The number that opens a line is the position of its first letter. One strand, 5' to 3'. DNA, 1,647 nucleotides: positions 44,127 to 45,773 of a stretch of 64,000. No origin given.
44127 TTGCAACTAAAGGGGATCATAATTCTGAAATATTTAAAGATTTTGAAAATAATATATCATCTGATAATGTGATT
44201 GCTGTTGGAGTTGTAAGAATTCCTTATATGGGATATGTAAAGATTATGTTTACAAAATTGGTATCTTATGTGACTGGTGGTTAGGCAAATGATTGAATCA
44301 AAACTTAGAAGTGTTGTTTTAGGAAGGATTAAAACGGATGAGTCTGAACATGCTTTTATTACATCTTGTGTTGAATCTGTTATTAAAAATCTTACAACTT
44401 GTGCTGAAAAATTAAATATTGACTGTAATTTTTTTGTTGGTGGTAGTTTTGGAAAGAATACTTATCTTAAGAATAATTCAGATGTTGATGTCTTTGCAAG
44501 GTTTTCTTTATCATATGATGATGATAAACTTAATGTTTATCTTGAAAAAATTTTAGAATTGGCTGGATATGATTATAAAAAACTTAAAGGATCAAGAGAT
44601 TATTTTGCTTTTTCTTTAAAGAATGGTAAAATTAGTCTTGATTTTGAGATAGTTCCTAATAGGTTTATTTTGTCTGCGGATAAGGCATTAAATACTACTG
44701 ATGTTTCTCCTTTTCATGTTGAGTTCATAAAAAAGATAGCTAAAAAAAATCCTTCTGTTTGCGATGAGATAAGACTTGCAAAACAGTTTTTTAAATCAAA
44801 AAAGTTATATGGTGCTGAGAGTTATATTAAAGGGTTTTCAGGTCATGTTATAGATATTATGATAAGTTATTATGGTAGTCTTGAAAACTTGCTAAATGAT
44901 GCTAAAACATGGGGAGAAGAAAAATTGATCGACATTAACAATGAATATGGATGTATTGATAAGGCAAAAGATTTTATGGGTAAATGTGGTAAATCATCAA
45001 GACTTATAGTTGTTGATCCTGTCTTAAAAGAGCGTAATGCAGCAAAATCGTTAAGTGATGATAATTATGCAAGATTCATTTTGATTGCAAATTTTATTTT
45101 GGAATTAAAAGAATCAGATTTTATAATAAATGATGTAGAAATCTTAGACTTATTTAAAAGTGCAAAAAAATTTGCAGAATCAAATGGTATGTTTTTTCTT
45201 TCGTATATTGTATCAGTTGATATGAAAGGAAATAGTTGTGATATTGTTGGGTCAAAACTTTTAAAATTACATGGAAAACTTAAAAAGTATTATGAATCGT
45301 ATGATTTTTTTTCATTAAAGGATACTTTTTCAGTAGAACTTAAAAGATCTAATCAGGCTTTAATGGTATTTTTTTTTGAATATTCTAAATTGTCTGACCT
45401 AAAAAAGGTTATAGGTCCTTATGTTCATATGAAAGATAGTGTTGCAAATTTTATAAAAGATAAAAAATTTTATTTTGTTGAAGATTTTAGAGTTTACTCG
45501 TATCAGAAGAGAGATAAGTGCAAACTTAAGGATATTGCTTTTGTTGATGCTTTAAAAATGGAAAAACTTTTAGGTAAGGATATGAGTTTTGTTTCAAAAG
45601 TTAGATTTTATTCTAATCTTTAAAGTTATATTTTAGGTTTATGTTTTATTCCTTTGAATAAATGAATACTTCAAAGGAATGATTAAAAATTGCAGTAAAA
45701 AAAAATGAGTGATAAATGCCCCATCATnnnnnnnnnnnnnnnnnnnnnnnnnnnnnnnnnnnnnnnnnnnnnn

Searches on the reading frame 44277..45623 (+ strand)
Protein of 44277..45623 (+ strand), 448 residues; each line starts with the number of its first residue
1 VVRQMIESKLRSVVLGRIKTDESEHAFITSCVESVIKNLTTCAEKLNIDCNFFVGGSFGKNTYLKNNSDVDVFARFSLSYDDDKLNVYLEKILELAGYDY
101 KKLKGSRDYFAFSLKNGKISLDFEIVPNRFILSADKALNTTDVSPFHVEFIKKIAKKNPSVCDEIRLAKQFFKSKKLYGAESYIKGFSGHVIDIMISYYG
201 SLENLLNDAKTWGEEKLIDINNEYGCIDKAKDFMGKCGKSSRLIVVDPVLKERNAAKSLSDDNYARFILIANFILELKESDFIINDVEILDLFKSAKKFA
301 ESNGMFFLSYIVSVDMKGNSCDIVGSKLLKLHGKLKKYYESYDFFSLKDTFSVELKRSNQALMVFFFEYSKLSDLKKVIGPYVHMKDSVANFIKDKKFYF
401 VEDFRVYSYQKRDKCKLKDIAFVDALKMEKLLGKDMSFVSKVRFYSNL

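Call 78: search_protein_families(library=pfam, proteins=[window:44277-45623:+], max_evalue=0.001)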
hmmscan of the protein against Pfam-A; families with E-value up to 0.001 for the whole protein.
window:44277-45623:+ (448 aa): 4 families
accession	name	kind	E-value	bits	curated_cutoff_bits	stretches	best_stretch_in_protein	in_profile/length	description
PF09249.16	tRNA_NucTransf2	-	1.3e-25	90.3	27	1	163-282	1-111/113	tRNA nucleotidyltransferase, second domain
PF21133.2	CAA_C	-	2.9e-08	33.9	22.2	1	322-437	18-132/144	CCA-adding enzyme, C-terminal domain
PF18144.7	SMODS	-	4.6e-05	24.1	26.5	1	16-127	12-129/164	Second Messenger Oligonucleotide or Dinucleotide Synthetase domain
PF01909.29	NTP_transf_2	-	6.8e-05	23.6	21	1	44-90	10-58/93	Nucleotidyltransferase domain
